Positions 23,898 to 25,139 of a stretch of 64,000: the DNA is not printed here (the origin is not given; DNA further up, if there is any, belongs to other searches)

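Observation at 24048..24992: Eukaryote-type arginine/phosphagen kinase in a betaproteobacterium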

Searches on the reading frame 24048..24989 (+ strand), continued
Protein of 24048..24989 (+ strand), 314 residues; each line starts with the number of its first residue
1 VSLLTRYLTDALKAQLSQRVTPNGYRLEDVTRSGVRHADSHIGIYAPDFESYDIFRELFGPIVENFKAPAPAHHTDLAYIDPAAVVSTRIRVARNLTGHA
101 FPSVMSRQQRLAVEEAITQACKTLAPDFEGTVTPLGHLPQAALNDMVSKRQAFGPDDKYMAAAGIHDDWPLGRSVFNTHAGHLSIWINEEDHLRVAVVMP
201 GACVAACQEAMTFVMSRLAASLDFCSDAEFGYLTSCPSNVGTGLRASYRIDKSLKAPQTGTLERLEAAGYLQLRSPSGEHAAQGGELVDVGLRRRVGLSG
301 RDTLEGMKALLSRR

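Call 8: search_solved_structures(query=window:24048-24989:+, max_evalue=1e-48, show_alignments=5)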
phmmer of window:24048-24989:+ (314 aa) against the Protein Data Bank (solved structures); distinct sequences matched with E-value up to 1e-48: 8.
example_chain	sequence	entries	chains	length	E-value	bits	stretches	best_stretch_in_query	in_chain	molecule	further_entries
4rf6_A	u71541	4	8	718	5.7e-98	331.4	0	2-311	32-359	Arginine kinase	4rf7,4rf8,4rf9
4wo8_A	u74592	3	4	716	1.2e-77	264.6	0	6-301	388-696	Taurocyamine kinase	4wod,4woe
7re6_A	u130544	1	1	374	6e-51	177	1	2-304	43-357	Arginine kinase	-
1rl9_A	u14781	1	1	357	3e-49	171.4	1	2-304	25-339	Arginine kinase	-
1bg0_A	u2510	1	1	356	3.1e-49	171.4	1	2-304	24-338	ARGININE KINASE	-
1m15_A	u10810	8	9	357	3.1e-49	171.4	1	2-304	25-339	arginine kinase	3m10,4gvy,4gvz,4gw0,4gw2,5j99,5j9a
1p52_A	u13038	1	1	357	7.9e-49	170.1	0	2-304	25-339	Arginine kinase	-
1p50_A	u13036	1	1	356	8e-49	170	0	2-304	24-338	Arginine kinase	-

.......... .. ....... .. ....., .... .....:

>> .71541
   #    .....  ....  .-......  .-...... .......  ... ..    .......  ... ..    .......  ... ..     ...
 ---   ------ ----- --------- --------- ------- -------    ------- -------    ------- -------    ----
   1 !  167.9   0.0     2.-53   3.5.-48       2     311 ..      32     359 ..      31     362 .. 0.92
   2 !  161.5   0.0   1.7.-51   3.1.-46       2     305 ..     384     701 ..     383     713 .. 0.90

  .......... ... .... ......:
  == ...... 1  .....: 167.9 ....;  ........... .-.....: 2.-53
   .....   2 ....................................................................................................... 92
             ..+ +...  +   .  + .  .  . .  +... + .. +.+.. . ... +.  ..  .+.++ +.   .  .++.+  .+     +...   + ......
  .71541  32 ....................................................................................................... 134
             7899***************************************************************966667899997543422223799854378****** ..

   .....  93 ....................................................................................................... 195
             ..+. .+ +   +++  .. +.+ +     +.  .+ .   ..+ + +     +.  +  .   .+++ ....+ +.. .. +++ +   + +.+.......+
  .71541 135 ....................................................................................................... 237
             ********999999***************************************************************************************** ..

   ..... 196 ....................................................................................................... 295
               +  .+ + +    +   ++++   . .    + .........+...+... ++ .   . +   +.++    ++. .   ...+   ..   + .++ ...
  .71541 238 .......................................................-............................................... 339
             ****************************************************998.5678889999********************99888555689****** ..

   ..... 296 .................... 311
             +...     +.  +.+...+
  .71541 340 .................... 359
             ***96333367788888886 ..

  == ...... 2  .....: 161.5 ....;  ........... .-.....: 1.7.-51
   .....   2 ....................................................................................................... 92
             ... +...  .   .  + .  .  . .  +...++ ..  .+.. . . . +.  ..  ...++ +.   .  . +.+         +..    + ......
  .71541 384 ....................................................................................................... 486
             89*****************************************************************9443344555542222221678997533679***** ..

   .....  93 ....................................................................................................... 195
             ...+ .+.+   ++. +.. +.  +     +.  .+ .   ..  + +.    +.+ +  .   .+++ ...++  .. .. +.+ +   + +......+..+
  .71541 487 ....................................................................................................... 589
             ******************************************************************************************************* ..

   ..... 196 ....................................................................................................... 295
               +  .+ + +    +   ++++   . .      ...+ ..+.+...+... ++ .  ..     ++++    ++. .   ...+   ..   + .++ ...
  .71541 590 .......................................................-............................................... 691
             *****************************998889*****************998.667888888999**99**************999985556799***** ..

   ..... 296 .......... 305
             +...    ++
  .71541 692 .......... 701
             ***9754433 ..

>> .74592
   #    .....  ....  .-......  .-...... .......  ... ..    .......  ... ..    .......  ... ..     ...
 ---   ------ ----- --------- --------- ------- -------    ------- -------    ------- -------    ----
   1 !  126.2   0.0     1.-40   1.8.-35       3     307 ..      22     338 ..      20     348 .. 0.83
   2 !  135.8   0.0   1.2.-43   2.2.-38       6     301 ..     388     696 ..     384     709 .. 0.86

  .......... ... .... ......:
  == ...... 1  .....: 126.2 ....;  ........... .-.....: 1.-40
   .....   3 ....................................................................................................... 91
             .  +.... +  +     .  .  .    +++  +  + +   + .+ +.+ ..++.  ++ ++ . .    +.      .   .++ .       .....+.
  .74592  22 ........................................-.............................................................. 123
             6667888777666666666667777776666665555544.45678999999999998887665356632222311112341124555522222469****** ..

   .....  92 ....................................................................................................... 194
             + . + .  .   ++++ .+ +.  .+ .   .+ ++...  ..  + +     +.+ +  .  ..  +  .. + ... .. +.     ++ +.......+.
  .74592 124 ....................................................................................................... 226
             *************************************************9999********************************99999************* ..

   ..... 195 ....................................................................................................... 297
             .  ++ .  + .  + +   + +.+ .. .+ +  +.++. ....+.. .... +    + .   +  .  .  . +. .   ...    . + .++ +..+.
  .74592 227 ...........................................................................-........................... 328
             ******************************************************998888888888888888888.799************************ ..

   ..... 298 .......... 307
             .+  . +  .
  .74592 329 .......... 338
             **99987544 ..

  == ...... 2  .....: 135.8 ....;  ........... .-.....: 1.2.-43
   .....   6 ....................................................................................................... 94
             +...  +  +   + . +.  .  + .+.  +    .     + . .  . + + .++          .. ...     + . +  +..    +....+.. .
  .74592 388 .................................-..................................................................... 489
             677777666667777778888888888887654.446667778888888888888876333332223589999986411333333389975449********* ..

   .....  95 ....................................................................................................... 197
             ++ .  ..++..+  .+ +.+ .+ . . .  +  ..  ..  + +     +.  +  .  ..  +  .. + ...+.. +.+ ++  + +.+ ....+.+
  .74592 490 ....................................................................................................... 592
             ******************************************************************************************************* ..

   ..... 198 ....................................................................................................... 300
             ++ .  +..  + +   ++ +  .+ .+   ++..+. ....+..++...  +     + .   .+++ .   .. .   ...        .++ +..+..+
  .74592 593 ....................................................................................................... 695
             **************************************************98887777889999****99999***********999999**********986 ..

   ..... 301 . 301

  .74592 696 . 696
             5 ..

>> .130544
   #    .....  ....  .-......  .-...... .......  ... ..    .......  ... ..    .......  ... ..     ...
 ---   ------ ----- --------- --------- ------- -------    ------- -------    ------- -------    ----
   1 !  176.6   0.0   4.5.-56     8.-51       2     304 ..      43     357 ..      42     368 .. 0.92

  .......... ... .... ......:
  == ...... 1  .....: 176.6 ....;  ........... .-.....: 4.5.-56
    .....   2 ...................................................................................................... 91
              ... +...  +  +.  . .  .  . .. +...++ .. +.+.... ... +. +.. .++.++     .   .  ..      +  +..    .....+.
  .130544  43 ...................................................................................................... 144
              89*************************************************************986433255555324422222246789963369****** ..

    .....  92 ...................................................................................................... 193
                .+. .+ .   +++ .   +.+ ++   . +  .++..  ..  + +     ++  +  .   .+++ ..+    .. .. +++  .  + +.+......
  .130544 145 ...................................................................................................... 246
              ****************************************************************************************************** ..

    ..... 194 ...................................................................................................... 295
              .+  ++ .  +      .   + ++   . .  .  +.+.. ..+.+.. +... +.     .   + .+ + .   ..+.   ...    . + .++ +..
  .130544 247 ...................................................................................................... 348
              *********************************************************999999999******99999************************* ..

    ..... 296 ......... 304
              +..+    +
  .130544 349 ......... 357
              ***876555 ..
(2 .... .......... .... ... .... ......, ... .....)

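Call 27: find_encoding_contigs(protein=P0071, flank=7000, max_places=2)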
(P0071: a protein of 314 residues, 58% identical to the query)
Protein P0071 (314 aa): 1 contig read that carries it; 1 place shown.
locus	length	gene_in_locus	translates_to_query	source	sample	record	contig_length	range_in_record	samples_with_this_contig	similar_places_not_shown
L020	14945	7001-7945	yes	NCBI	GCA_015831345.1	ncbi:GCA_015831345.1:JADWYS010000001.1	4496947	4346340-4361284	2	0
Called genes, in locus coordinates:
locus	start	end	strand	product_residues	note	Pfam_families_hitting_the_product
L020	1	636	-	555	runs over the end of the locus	-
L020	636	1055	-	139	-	PF00042:Globin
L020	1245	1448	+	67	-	-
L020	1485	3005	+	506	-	-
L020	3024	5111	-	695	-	-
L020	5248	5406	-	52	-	-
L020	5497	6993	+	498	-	PF00924:MS_channel_2nd, PF00027:cNMP_binding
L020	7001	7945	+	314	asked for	PF02807:ATP-gua_PtransN, PF00217:ATP-gua_Ptrans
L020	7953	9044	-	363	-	-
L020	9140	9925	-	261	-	PF05552:MS_channel_1st_1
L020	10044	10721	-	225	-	PF00072:Response_reg, PF00196:GerE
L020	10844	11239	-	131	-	PF12973:Cupin_7, PF07883:Cupin_2 (weak)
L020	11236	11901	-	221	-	PF04542:Sigma70_r2, PF04545:Sigma70_r4, PF08281:Sigma70_r4_2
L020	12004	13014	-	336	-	PF00356:LacI, PF00532:Peripla_BP_1 (weak), PF13407:Peripla_BP_4 (weak)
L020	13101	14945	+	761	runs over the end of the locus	PF00884:Sulfatase, PF16347:SGSH_C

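Call 28: find_encoding_contigs(protein=P0058, flank=7000, max_places=2)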
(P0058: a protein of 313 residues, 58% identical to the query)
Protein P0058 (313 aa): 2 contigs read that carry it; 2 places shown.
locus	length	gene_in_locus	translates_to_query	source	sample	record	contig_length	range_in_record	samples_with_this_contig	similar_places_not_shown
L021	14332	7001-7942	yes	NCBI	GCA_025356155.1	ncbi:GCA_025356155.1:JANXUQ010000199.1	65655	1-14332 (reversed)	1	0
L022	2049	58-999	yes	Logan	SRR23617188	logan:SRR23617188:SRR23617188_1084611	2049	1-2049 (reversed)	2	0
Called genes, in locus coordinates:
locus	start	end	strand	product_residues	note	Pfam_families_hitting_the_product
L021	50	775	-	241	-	PF02683:DsbD_TM, PF13386:DsbD_2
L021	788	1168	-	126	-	PF00578:AhpC-TSA (weak), PF00085:Thioredoxin, PF13899:Thioredoxin_7 (weak)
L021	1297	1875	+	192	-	PF09335:VTT_dom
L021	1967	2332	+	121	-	-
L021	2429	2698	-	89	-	-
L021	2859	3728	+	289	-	-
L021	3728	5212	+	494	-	-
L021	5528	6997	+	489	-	PF00924:MS_channel_2nd, PF00027:cNMP_binding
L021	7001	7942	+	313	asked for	PF02807:ATP-gua_PtransN, PF00217:ATP-gua_Ptrans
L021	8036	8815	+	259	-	PF03883:H2O2_YaaD, PF21818:DUF6884 (weak)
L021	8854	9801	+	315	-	PF00561:Abhydrolase_1, PF12146:Hydrolase_4, PF12697:Abhydrolase_6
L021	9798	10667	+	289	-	PF14819:QueF_N, PF14489:QueF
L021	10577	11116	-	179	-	PF00990:GGDEF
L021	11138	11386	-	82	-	PF00989:PAS, PF08448:PAS_4 (weak), PF13188:PAS_8 (weak), PF13426:PAS_9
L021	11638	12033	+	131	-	-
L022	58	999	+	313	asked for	PF02807:ATP-gua_PtransN, PF00217:ATP-gua_Ptrans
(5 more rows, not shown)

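Call 29: find_encoding_contigs(protein=P0079, flank=7000, max_places=2)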
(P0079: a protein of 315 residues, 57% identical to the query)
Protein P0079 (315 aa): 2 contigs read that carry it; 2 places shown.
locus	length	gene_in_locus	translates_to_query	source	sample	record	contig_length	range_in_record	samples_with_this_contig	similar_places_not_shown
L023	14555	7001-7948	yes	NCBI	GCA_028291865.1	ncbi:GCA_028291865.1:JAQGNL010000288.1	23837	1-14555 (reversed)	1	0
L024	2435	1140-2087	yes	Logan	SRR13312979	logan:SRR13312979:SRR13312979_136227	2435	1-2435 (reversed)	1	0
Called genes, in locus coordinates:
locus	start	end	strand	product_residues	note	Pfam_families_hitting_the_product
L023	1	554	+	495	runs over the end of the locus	PF02934:GatB_N, PF02637:GatB_Yqey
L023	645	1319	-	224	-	-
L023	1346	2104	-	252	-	PF00156:Pribosyltran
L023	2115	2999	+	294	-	PF03372:Exo_endo_phos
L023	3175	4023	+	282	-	PF12849:PBP_like_2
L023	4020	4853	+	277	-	PF12849:PBP_like_2, PF13531:SBP_bac_11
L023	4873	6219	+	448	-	PF16868:NMT1_3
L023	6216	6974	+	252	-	-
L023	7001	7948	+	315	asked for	PF02807:ATP-gua_PtransN, PF00217:ATP-gua_Ptrans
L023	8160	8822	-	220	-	PF00392:GntR, PF13412:HTH_24 (faint), PF07729:FCD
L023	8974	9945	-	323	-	PF03401:TctC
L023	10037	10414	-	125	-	PF11533:AtzH-like, PF13474:SnoaL_3 (weak), PF14534:DUF4440 (weak)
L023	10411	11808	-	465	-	PF01425:Amidase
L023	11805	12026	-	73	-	PF13318:AtzG-like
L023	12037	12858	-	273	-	PF00005:ABC_tran, PF13304:AAA_21 (faint)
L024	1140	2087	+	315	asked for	PF02807:ATP-gua_PtransN, PF00217:ATP-gua_Ptrans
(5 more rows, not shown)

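Call 33: find_encoding_contigs(protein=P0081, flank=6000, max_places=2)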
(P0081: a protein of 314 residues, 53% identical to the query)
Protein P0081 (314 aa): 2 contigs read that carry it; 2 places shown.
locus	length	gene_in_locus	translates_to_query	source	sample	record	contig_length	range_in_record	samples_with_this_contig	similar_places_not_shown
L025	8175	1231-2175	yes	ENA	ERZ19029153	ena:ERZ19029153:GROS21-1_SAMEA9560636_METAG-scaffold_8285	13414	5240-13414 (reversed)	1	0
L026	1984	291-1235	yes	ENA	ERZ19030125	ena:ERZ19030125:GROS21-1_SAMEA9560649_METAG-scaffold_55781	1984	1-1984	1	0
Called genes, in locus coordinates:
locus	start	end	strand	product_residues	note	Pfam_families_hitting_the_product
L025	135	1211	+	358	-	-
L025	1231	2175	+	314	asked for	PF02807:ATP-gua_PtransN, PF00217:ATP-gua_Ptrans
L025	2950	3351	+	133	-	-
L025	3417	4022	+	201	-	PF00857:Isochorismatase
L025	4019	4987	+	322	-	PF03401:TctC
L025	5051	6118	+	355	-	-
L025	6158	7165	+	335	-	PF03401:TctC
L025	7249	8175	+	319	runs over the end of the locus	PF03401:TctC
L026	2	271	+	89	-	?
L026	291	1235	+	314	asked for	PF02807:ATP-gua_PtransN, PF00217:ATP-gua_Ptrans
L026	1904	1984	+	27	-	?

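Call 34: find_encoding_contigs(protein=P0060, flank=6000, max_places=1)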
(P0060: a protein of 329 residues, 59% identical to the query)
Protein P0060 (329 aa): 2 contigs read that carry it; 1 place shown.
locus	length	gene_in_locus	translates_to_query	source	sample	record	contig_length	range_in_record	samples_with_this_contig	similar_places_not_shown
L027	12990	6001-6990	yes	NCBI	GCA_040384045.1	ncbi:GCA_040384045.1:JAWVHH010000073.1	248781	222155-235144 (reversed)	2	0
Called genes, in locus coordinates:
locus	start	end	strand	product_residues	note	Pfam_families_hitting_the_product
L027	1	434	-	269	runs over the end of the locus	PF00378:ECH_1, PF16113:ECH_2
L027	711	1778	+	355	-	PF13640:2OG-FeII_Oxy_3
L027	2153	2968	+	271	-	PF12849:PBP_like_2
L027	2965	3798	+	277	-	PF12849:PBP_like_2, PF13531:SBP_bac_11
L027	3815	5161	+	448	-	PF16868:NMT1_3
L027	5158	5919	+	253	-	-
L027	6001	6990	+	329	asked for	PF02807:ATP-gua_PtransN, PF00217:ATP-gua_Ptrans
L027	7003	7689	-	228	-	PF00392:GntR, PF07729:FCD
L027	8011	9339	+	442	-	PF01425:Amidase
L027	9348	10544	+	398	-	PF02515:CoA_transf_3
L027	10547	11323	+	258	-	PF00378:ECH_1, PF16113:ECH_2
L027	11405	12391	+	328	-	PF13379:NMT1_2, PF09084:NMT1, PF12974:Phosphonate-bd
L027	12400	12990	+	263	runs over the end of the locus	PF00528:BPD_transp_1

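Call 35: find_encoding_contigs(protein=P0022, flank=6000, max_places=1)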
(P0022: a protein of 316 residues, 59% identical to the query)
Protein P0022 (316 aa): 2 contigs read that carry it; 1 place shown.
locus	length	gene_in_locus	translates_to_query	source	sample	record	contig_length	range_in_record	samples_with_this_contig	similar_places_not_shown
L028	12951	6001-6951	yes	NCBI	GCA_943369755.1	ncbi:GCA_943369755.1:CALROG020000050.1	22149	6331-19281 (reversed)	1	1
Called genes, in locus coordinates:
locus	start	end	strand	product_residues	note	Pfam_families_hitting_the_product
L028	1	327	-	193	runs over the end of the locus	PF12724:Flavodoxin_5 (weak), PF03358:FMN_red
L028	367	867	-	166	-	PF11158:DUF2938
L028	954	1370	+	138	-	PF00376:MerR, PF13411:MerR_1, PF09278:MerR-DNA-bind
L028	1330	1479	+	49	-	-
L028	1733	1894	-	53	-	-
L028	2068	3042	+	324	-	PF12849:PBP_like_2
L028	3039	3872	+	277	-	PF12849:PBP_like_2, PF13531:SBP_bac_11, PF12727:PBP_like (weak)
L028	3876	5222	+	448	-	PF16868:NMT1_3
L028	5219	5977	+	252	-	-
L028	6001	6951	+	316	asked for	PF02807:ATP-gua_PtransN, PF00217:ATP-gua_Ptrans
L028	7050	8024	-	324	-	PF03401:TctC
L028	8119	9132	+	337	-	PF00126:HTH_1, PF03466:LysR_substrate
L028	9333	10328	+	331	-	PF03401:TctC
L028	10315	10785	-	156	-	PF01878:EVE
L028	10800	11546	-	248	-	PF21342:SoxA-TsdA_cyt-c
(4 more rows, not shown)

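Call 36: search_protein_families(library=ncbifam, proteins=[L020:5497-6990:+, L025:135-1208:+], max_evalue=0.01)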
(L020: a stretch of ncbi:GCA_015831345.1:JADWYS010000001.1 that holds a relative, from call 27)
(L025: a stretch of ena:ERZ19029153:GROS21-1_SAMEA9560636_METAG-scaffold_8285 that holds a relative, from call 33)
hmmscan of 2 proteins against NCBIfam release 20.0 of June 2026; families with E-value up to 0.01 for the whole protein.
L020:5497-6990:+ (498 aa): 9 families
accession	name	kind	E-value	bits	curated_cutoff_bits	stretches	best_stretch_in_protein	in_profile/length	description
NF047601.1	MscSThanab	equivalog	2e-13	50.5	500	1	84-230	66-203/280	small-conductance mechanosensitive channel MscS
NF058543.1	ActPatMycb56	equivalog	7.3e-12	44.8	460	1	334-448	8-121/317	acetyltransferase Pat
NF008732.0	PRK11753.1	equivalog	7.1e-11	42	266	1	346-452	24-132/214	cAMP-activated global transcriptional regulator CRP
NF008180.0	PRK10929.1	equivalog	1.1e-09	36.7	809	1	120-290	908-1071/1109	miniconductance mechanosensitive channel MscM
TIGR03896.1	cyc_nuc_ocin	subfamily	3e-09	36.7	161.05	1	350-447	13-115/317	bacteriocin-type transport-associated protein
NF041163.2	encap_f2b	equivalog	1.2e-07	31.3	400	1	327-454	76-206/450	family 2B encapsulin nanocompartment shell protein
NF007662.0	PRK10334.1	subfamily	3.1e-07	29.9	321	1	101-230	84-207/286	small-conductance mechanosensitive channel MscS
NF008542.0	PRK11465.1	equivalog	1.5e-05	23.5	596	1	85-235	517-653/741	mechanosensitive channel protein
NF047602.1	MscsSHelicob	equivalog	0.0015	18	400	1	88-201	51-159/260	small-conductance mechanosensitive channel MscS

L025:135-1208:+ (358 aa): 0 families

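Call 38: search_protein_families(library=pfam, proteins=[L025:135-1208:+, L020:5497-6990:+, L001:4501-5967:+, L002:6971-7882:-, L002:8013-8888:+], max_evalue=0.01)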
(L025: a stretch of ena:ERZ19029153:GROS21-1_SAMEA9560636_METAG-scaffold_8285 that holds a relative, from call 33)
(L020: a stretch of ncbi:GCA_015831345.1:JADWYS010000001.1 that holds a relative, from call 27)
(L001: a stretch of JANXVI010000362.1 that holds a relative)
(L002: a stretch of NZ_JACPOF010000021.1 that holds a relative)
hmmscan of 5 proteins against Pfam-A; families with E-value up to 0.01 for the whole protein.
L025:135-1208:+ (358 aa): 0 families

L020:5497-6990:+ (498 aa): 3 families
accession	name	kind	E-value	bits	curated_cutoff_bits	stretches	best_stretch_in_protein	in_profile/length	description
PF00027.35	cNMP_binding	-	1.5e-18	67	27.5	1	352-434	6-89/89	Cyclic nucleotide-binding domain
PF00924.24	MS_channel_2nd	-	1e-11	45.2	20.2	1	132-202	2-68/68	Mechanosensitive ion channel, beta-domain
PF21088.3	MS_channel_1st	-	0.0031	17.9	23.1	1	89-129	2-41/42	Mechanosensitive ion channel, transmembrane helices 2/3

L001:4501-5967:+ (489 aa): 2 families
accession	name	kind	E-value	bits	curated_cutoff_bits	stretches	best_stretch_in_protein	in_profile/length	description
PF00027.35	cNMP_binding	-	2.2e-18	66.4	27.5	1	350-434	4-89/89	Cyclic nucleotide-binding domain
PF00924.24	MS_channel_2nd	-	1.4e-11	44.8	20.2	1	132-202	2-68/68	Mechanosensitive ion channel, beta-domain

L002:6971-7882:- (304 aa): 2 families
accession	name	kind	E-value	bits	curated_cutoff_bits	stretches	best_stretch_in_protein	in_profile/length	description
PF03466.25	LysR_substrate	-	1.6e-25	90.2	28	1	89-299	2-208/209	LysR substrate binding domain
PF00126.33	HTH_1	-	1.4e-16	60.6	26.6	1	5-64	1-60/60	Bacterial regulatory helix-turn-helix protein, lysR family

L002:8013-8888:+ (292 aa): 1 family
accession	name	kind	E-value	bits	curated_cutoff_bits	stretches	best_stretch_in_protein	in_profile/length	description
PF00248.27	Aldo_ket_red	-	7.8e-49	166.7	24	1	23-291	1-290/291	Aldo/keto reductase family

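Call 40: search_protein_representatives(protein=window:24048-24989:+)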
Query: 314 residues. Proteins with E-value up to 0.001 (for the whole library): 3307; up to 1e-10: 1397; up to 1e-30: 172. The best 150 are listed.
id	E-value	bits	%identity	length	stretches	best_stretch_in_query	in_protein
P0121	4.5e-150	515.6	34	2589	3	2-306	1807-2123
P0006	2.1e-130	451.1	66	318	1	1-311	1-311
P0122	3.3e-124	430.7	32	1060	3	3-307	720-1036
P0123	6.4e-112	390.4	33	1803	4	2-249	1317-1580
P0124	2.1e-103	362.4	36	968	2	2-307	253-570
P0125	2.5e-97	342.5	35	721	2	2-307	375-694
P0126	4.7e-92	325.2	30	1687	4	2-251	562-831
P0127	4.4e-89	315.4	31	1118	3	5-306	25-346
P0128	8.4e-81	288.2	34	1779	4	41-251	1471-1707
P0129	1.5e-77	277.6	34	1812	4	41-261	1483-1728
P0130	2.0e-77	277.1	33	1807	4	40-254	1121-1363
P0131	3.2e-77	276.5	34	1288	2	2-306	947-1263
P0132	2.3e-73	263.8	34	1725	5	41-251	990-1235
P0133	4.7e-71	256.2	30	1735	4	19-249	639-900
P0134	5.5e-69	249.4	35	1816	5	42-260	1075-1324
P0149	2.1e-51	191.7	40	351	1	2-304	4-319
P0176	4.3e-44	167.7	35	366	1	2-305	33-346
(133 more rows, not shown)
